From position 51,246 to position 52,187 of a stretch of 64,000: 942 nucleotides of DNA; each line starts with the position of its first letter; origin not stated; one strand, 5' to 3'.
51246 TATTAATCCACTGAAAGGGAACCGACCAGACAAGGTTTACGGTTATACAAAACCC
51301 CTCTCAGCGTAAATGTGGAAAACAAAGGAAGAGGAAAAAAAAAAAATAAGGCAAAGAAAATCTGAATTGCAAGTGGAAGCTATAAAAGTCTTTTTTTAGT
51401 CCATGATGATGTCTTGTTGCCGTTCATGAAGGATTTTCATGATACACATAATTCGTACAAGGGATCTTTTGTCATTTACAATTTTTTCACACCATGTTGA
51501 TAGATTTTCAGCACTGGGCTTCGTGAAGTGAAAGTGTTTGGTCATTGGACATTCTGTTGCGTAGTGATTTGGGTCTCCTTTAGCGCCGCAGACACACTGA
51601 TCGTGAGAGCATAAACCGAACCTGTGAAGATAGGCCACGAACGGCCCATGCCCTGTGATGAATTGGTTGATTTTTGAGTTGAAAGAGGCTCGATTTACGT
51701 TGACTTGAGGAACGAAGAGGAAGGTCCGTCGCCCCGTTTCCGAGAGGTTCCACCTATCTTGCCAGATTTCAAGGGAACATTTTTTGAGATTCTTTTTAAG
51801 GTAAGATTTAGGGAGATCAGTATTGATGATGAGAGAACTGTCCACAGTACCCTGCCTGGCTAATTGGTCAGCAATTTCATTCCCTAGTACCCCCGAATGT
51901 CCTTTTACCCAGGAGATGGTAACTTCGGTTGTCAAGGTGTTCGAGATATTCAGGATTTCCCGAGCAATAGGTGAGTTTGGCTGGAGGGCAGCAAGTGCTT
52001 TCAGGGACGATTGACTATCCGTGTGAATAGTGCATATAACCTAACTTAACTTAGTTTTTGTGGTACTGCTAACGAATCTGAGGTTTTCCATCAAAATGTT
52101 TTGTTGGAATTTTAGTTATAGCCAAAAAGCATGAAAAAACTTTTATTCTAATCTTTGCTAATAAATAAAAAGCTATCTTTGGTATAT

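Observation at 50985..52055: A 5'-truncated LINE fragment carrying RNase H appears to be inserted into the tail of a tRNA-derived SINE, splitting the tail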

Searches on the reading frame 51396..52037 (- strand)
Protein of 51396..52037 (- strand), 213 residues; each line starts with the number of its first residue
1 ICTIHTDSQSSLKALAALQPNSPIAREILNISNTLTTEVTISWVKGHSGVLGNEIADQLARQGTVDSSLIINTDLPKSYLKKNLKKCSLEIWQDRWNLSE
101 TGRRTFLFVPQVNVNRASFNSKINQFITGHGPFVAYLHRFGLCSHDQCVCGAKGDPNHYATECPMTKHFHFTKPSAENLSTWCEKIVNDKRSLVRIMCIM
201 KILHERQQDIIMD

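Call 7: search_protein_families(library=pfam, proteins=[window:51399-52037:-], max_evalue=1)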
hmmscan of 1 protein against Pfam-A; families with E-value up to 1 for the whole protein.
seq(213 aa): 1 family
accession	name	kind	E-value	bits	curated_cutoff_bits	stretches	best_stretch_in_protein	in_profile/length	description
PF00075.30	RNase_H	-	1.2e-07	32.4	25.8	1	27-63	100-139/141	RNase H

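Call 9: find_homologous_proteins(query=window:51399-52037:-)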
Query seq(213 aa) (213 aa): 69 proteins with E <= 0.001 among 148 candidates.
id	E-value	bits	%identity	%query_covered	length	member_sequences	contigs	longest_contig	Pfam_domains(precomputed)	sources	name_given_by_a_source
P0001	2.1e-102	359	70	54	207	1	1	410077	-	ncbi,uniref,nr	ncbi:hypothetical protein AVEN_121031-1 [Araneus ventricosus]|uniref:Uncharacterized protein n=1 Tax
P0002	1.4e-77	278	80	74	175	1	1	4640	PF00075.31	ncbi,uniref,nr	ncbi:hypothetical protein AVEN_222851-1 [Araneus ventricosus]|uniref:RNase H type-1 domain-containin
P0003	6.3e-75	269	79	67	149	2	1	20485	-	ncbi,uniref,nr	ncbi:hypothetical protein AVEN_192514-1 [Araneus ventricosus]|uniref:Uncharacterized protein n=1 Tax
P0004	1.1e-73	265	76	73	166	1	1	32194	-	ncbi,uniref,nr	ncbi:hypothetical protein AVEN_180431-1 [Araneus ventricosus]|uniref:Reverse transcriptase zinc-bind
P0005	6.2e-72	260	77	69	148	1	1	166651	-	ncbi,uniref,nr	ncbi:hypothetical protein AVEN_77626-1 [Araneus ventricosus]|uniref:Uncharacterized protein n=1 Tax=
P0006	5.3e-70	253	63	90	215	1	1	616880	-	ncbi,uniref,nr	ncbi:hypothetical protein AVEN_5702-1 [Araneus ventricosus]|uniref:Uncharacterized protein n=1 Tax=A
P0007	9.0e-70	253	76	74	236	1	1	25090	PF00075.31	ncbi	ncbi:hypothetical protein AVEN_156776-2-1, partial [Araneus ventricosus]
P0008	1.1e-63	233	77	62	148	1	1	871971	-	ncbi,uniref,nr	ncbi:hypothetical protein AVEN_101425-1 [Araneus ventricosus]|uniref:Uncharacterized protein n=1 Tax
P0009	2.3e-63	232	82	57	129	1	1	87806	-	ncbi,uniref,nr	ncbi:hypothetical protein AVEN_252670-1 [Araneus ventricosus]|uniref:Uncharacterized protein n=1 Tax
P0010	1.8e-61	226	68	74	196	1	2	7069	-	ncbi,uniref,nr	ncbi:hypothetical protein AVEN_28489-1 [Araneus ventricosus]|uniref:RNase H type-1 domain-containing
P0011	1.1e-59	220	57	59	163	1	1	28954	-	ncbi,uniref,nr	ncbi:hypothetical protein AVEN_29530-1 [Araneus ventricosus]|uniref:Uncharacterized protein n=1 Tax=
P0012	2.5e-58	215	59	84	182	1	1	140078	-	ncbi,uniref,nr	ncbi:hypothetical protein AVEN_110013-1 [Araneus ventricosus]|uniref:Uncharacterized protein n=1 Tax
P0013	8.1e-58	214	73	58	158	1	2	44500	-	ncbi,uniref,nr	ncbi:hypothetical protein AVEN_204507-1 [Araneus ventricosus]|uniref:Uncharacterized protein n=1 Tax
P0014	1.2e-52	197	85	46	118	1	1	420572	-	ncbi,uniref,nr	ncbi:hypothetical protein AVEN_60579-1 [Araneus ventricosus]|uniref:Uncharacterized protein n=1 Tax=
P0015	4.2e-50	188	80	48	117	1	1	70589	-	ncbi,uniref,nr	ncbi:hypothetical protein AVEN_58715-1 [Araneus ventricosus]|uniref:Uncharacterized protein n=1 Tax=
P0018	8.1e-47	178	76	56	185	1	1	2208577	PF00075.31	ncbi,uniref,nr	ncbi:hypothetical protein AVEN_89065-1 [Araneus ventricosus]|uniref:RNase H type-1 domain-containing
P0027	1.3e-39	154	41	88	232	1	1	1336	PF00075.31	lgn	-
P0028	1.7e-39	154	76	48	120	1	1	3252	PF00075.31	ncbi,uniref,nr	ncbi:hypothetical protein AVEN_128662-1 [Araneus ventricosus]|uniref:RNase H type-1 domain-containin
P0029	2.0e-38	150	74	44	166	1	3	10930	PF00078.33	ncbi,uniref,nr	ncbi:hypothetical protein AVEN_168071-1 [Araneus ventricosus]|uniref:Reverse transcriptase domain-co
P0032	3.0e-37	146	39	96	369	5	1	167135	PF13456.13,PF00075.31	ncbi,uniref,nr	ncbi:uncharacterized protein LOC118194644 [Stegodyphus dumicola]|uniref:uncharacterized protein LOC1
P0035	9.8e-36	141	37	97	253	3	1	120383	PF13456.13,PF00075.31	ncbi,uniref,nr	ncbi:uncharacterized protein LOC118185755 [Stegodyphus dumicola]|uniref:uncharacterized protein LOC1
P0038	2.9e-34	137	36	98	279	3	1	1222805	PF00075.31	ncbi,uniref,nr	ncbi:hypothetical protein AVEN_214134-1 [Araneus ventricosus]|uniref:RNase H type-1 domain-containin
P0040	1.1e-31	128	80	39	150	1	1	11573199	PF13456.13,PF00075.31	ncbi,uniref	ncbi:unnamed protein product [Larinioides sclopetarius]|uniref:RNase H type-1 domain-containing prot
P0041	4.2e-31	126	37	88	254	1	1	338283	PF00075.31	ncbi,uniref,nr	ncbi:hypothetical protein AVEN_235019-1 [Araneus ventricosus]|uniref:RNase H type-1 domain-containin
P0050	2.9e-26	110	73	42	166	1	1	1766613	PF00075.31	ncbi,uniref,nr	ncbi:hypothetical protein AVEN_172822-1 [Araneus ventricosus]|uniref:RNase H type-1 domain-containin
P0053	2.5e-22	98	65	42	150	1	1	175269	PF00075.31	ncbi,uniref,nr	ncbi:hypothetical protein AVEN_113376-1 [Araneus ventricosus]|uniref:RNase H type-1 domain-containin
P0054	4.4e-21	94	68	38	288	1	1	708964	PF00075.31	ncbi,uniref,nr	ncbi:hypothetical protein AVEN_8904-1 [Araneus ventricosus]|uniref:RNase H type-1 domain-containing 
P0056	2.7e-18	84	34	70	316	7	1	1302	PF13456.13,PF00075.31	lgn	-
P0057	8.3e-18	83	84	26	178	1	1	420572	PF00075.31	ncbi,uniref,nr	ncbi:hypothetical protein AVEN_60578-1 [Araneus ventricosus]|uniref:RNase H type-1 domain-containing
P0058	1.1e-13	69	35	60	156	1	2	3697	PF00075.31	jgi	-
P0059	3.5e-13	68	32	76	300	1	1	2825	PF00075.31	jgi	jgi:ribonuclease HI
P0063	7.0e-12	63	32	74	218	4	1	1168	PF00075.31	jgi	-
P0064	7.4e-12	63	30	79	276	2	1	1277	PF00075.31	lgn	-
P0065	6.8e-11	60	34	60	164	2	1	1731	PF00075.31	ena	-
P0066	6.9e-8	50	33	76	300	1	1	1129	PF00075.31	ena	-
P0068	1.2e-6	46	45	36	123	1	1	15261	PF00075.31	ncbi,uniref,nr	ncbi:hypothetical protein AVEN_73809-1 [Araneus ventricosus]|uniref:RNase H type-1 domain-containing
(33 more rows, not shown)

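Call 11: find_encoding_contigs(protein=P0006, flank=6000, max_places=3)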
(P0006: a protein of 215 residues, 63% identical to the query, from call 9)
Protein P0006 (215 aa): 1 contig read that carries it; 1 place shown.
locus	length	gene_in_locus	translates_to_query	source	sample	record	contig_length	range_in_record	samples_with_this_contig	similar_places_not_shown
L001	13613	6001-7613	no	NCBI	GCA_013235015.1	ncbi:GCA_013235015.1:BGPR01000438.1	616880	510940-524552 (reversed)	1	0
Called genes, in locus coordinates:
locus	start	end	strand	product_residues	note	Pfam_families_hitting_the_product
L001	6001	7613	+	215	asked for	-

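Call 12: find_encoding_contigs(protein=P0004, flank=6000, max_places=3)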
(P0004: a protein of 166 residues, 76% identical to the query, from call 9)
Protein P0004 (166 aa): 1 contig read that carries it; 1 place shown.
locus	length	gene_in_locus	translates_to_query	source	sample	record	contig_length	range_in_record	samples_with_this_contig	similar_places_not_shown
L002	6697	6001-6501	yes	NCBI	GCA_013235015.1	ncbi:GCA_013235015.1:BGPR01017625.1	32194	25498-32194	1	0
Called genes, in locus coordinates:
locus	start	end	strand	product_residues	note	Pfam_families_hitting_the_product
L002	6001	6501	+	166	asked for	-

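Call 13: find_encoding_contigs(protein=P0001, flank=8000, max_places=3)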
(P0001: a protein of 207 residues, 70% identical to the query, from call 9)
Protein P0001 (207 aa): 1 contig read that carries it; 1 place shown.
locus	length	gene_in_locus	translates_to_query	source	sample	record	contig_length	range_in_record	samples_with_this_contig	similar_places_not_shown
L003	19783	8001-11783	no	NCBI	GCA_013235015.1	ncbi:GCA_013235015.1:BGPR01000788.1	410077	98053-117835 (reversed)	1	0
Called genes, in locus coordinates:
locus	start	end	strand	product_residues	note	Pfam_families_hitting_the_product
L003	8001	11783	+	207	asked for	-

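Call 14: find_encoding_contigs(protein=P0005, flank=8000, max_places=3)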
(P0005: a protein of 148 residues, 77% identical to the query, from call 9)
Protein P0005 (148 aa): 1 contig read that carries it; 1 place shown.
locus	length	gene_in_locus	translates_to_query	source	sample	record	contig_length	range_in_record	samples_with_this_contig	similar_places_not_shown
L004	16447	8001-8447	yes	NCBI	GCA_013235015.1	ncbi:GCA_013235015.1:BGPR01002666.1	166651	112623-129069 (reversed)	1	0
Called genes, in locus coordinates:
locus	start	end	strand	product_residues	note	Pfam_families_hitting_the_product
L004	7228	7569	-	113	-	-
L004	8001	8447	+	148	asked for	-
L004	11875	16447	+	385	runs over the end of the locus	PF01494:FAD_binding_3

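Call 15: find_encoding_contigs(protein=P0008, flank=8000, max_places=3)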
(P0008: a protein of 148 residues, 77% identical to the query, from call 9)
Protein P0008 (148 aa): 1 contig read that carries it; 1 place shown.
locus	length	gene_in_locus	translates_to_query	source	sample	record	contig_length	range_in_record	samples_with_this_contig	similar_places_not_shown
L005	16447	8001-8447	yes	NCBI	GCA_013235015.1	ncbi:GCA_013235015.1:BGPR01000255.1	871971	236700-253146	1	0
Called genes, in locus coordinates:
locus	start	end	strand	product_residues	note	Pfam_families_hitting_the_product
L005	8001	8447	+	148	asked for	-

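Call 16: find_encoding_contigs(protein=P0003, flank=8000, max_places=3)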
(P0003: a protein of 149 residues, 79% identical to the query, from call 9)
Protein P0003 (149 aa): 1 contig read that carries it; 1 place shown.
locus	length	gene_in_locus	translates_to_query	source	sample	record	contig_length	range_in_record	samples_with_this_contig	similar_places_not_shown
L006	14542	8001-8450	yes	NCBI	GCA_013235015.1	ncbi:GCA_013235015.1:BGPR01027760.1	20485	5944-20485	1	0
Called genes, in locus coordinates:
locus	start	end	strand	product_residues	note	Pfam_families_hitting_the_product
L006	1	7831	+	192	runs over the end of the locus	PF09588:YqaJ (weak)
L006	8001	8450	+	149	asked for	-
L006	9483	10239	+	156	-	-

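Call 33: search_protein_representatives(protein=window:51396-52037:-)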
Query: 213 residues. Proteins with E-value up to 0.001 (for the whole library): 6626; up to 1e-10: 1334; up to 1e-30: 89. The best 150 are listed.
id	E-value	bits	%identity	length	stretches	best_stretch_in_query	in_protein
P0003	2.0e-75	269.4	78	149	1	70-213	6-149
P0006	1.7e-70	253.3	65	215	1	22-213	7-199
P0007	2.9e-70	252.6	76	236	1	22-179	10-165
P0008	3.4e-64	232.7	75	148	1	80-213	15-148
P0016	4.1e-50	186.7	73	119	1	100-213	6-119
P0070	1.2e-45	172.1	70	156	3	104-212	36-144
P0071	2.1e-45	171.3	43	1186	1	3-209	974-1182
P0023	1.9e-44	168.2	76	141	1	102-196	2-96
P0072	1.0e-42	162.6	42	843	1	4-209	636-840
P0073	4.6e-42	160.4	63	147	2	129-213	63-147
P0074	1.8e-41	158.5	40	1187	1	3-200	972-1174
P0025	2.6e-41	158.0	81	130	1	129-213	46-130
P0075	9.3e-41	156.2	77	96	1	103-190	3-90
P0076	1.6e-40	155.4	39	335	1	3-206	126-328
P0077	2.0e-40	155.1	41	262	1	4-193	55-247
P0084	1.1e-37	146.1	38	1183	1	4-206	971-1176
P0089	1.8e-36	142.1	37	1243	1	4-210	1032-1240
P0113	2.2e-33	132.0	37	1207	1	3-190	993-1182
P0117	2.5e-33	131.9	37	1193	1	4-211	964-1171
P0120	5.6e-33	130.7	34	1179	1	4-211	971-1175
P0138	5.2e-31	124.3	34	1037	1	4-197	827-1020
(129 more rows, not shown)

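Call 34: search_protein_families(library=pfam, proteins=[P0071, P0074, P0084, P0089], max_evalue=0.01)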
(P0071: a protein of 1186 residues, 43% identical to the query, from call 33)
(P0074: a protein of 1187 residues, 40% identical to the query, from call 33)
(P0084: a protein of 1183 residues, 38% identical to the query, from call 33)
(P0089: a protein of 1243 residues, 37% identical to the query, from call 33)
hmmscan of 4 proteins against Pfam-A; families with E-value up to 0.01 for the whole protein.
P0071 (1186 aa): 3 families
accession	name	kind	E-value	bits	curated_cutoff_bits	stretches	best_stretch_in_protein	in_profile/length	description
PF00078.32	RVT_1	-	6.1e-37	127.8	29.6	1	500-748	5-205/205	Reverse transcriptase (RNA-dependent DNA polymerase)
PF14529.12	Exo_endo_phos_2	-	1.3e-18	67.4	27.4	1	107-223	1-116/117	Endonuclease-reverse transcriptase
PF00075.30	RNase_H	-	1.4e-14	54.9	25.8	1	911-1037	5-140/141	RNase H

P0074 (1187 aa): 4 families
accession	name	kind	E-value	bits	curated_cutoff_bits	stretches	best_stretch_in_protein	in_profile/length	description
PF00078.32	RVT_1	-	1.2e-34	120.3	29.6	1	498-743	5-204/205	Reverse transcriptase (RNA-dependent DNA polymerase)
PF00075.30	RNase_H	-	1.6e-16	61.2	25.8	1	907-1036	3-140/141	RNase H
PF14529.12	Exo_endo_phos_2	-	9.9e-14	51.6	27.4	1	102-217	5-116/117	Endonuclease-reverse transcriptase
PF03372.29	Exo_endo_phos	-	0.0078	16.4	24.5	0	100-214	116-225/225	Endonuclease/Exonuclease/phosphatase family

P0084 (1183 aa): 5 families
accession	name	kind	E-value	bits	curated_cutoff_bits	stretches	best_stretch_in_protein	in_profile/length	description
PF00078.32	RVT_1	-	1.7e-27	96.9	29.6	1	494-738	5-203/205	Reverse transcriptase (RNA-dependent DNA polymerase)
PF14529.12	Exo_endo_phos_2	-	1.6e-17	63.9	27.4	1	98-214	2-117/117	Endonuclease-reverse transcriptase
PF00075.30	RNase_H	-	8.6e-13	49.1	25.8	1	904-1031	2-139/141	RNase H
PF13456.12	RVT_3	-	9.7e-05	22.7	21.6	1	916-1030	12-122/123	Reverse transcriptase-like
PF03372.29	Exo_endo_phos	-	0.0017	18.6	24.5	1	17-210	14-225/225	Endonuclease/Exonuclease/phosphatase family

P0089 (1243 aa): 5 families
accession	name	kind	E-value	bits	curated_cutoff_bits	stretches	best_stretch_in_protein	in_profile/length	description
PF00078.32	RVT_1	-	3.4e-37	128.6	29.6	1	555-801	4-204/205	Reverse transcriptase (RNA-dependent DNA polymerase)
PF00075.30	RNase_H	-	1.3e-16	61.5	25.8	1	963-1093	3-139/141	RNase H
PF14529.12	Exo_endo_phos_2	-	2.4e-15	56.9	27.4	1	159-276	3-116/117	Endonuclease-reverse transcriptase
PF13456.12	RVT_3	-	9.3e-06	26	21.6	1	969-1093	3-123/123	Reverse transcriptase-like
PF03372.29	Exo_endo_phos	-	0.00025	21.3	24.5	1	71-273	2-225/225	Endonuclease/Exonuclease/phosphatase family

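Call 35: list_cluster_members(proteins=[P0071, P0074, P0084, P0089, P0113, P0117, P0120])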
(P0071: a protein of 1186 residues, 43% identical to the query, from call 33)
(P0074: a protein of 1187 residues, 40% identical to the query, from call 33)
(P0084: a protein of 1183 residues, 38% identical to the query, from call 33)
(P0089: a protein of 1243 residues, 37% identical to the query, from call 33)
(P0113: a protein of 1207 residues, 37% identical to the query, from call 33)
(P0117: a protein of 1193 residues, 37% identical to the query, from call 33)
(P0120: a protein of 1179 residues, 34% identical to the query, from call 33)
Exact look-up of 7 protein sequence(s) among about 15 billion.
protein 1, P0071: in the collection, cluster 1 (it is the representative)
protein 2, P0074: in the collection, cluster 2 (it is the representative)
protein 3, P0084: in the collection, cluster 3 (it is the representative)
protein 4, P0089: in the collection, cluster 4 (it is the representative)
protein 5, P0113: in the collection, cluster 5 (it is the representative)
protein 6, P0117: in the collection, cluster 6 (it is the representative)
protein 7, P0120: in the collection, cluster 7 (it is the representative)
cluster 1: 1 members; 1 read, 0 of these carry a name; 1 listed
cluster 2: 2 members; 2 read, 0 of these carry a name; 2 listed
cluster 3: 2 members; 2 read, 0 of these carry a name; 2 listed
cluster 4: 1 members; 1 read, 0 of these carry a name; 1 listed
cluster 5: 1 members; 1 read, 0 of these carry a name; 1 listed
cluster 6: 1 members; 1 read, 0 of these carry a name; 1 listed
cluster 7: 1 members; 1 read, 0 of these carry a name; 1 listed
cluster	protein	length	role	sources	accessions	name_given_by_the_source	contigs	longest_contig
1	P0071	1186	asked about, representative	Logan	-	-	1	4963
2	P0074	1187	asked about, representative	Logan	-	-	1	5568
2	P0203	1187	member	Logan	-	-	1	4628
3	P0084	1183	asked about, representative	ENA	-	-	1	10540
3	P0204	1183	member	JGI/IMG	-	-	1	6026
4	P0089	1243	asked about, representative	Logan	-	-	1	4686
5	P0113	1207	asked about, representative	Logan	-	-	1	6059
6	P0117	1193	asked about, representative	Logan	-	-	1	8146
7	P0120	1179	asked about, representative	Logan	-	-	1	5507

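Call 37: find_encoding_contigs(protein=P0071, flank=3000, max_places=2)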
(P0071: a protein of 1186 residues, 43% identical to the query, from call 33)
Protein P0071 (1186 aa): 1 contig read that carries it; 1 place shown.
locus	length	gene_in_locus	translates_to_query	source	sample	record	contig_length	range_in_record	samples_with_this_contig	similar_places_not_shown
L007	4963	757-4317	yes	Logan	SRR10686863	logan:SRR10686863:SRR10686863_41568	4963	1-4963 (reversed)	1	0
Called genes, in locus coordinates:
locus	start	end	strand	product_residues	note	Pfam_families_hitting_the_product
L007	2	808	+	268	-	?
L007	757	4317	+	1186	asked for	PF14529:Exo_endo_phos_2, PF00078:RVT_1, PF00075:RNase_H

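Call 38: find_encoding_contigs(protein=P0074, flank=3000, max_places=2)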
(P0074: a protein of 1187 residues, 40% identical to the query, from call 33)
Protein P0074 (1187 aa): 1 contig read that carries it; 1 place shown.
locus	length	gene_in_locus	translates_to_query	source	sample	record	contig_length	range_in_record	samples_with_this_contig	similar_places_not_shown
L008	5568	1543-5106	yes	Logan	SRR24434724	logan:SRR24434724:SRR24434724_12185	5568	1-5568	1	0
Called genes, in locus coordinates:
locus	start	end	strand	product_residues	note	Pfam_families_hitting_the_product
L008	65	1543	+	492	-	-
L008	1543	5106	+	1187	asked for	PF14529:Exo_endo_phos_2, PF00078:RVT_1, PF00075:RNase_H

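Call 41: find_homologous_proteins(query=P0071, max_evalue=1e-20)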
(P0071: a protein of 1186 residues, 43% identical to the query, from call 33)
Query P0071 (1186 aa): 38 proteins with E <= 1e-20 among 8000 candidates.
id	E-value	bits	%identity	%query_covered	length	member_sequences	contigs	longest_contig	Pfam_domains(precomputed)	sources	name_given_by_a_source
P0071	0.0e+0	2739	100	100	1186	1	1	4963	PF00078.33,PF14529.13,PF00075.31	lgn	-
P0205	3.1e-214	732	35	98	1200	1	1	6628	PF13456.13,PF00078.33,PF14529.13,PF00075.31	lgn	-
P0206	7.0e-210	718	34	99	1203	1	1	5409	PF00078.33,PF14529.13,PF00075.31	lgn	-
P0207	9.9e-204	697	34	99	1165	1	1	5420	PF00078.33,PF14529.13,PF00075.31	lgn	-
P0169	1.2e-196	674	34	99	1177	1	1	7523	PF00078.33,PF14529.13,PF00075.31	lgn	-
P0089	5.5e-193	662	34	98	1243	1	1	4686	PF13456.13,PF00078.33,PF14529.13,PF00075.31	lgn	-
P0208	1.1e-180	621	33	93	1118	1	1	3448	PF00078.33,PF14529.13,PF00075.31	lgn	-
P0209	1.8e-175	604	33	91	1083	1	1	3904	PF00078.33,PF14529.13,PF00075.31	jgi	jgi:ribonuclease HI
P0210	6.4e-165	569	32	94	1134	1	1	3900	PF13456.13,PF00078.33,PF14529.13,PF00075.31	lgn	-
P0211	3.4e-154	533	31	94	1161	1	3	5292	PF00078.33,PF14529.13,PF00075.31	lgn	-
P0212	9.6e-142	492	30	91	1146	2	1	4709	PF00078.33,PF14529.13,PF00075.31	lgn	-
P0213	3.0e-140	487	30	90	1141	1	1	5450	PF00078.33,PF14529.13,PF00075.31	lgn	-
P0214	5.4e-140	486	29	97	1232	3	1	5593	PF00078.33,PF14529.13,PF00075.31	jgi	jgi:ribonuclease HI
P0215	1.8e-127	445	30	89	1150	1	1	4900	PF13456.13,PF00078.33,PF14529.13,PF00075.31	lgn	-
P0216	2.7e-87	312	27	77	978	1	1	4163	PF00078.33,PF14529.13,PF03372.30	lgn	-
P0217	5.2e-87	311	29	74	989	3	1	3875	PF00078.33,PF14529.13,PF03372.30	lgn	-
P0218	1.6e-86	309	24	92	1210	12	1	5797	PF00078.33,PF14529.13,PF00075.31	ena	-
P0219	1.2e-84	303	26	72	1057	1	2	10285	PF00078.33,PF14529.13,PF03372.30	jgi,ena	-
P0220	3.8e-84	301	27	95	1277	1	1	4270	PF00078.33,PF14529.13,PF00075.31,PF03372.30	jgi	jgi:ribonuclease HI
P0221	8.4e-83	297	26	75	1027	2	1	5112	PF00078.33,PF14529.13,PF03372.30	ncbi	-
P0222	8.5e-79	283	29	71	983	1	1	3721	PF00078.33,PF14529.13,PF03372.30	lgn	-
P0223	1.2e-76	276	26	94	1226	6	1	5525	PF00078.33,PF14529.13,PF00075.31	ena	-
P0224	6.2e-76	274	26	71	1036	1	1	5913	PF00078.33,PF14529.13,PF03372.30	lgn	-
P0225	3.5e-71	258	24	90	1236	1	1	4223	PF00078.33,PF14529.13,PF00075.31,PF03372.30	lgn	-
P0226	3.0e-57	212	26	72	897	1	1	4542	PF00078.33,PF14529.13,PF03372.30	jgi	-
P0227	3.1e-51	192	23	68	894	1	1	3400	PF00078.33,PF14529.13,PF03372.30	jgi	jgi:hypothetical protein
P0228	6.0e-47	178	25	62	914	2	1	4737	PF00078.33,PF14529.13,PF03372.30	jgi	jgi:hypothetical protein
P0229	6.6e-34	135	26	50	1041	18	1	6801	PF00078.33,PF14529.13,PF03372.30,PF27108.1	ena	-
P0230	6.0e-33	132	23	79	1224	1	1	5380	PF00078.33,PF14529.13,PF00075.31,PF03372.30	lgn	-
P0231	7.9e-32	128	25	45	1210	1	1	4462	PF00078.33,PF14529.13,PF03372.30,PF27108.1,PF00628.36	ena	-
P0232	2.2e-31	126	29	32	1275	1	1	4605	PF00078.33,PF03372.30,PF27108.1,PF00628.36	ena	-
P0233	1.0e-27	114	27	41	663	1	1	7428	PF00078.33,PF14529.13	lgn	-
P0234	1.3e-27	114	28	34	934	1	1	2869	PF00078.33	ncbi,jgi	jgi:hypothetical protein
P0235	1.8e-26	110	27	35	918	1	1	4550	PF00078.33,PF14529.13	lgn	-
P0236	1.4e-25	107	26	34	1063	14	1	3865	PF00078.33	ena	-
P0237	5.4e-25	105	27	35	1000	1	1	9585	PF00078.33,PF14529.13,PF03372.30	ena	-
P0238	1.4e-22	97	27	23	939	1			PF00078.33,PF14529.13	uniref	uniref:Reverse transcriptase domain-containing protein n=1 Tax=Bracon brevicornis TaxID=1563983 RepI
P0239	7.6e-21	92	28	7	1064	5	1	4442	PF00078.33,PF14529.13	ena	-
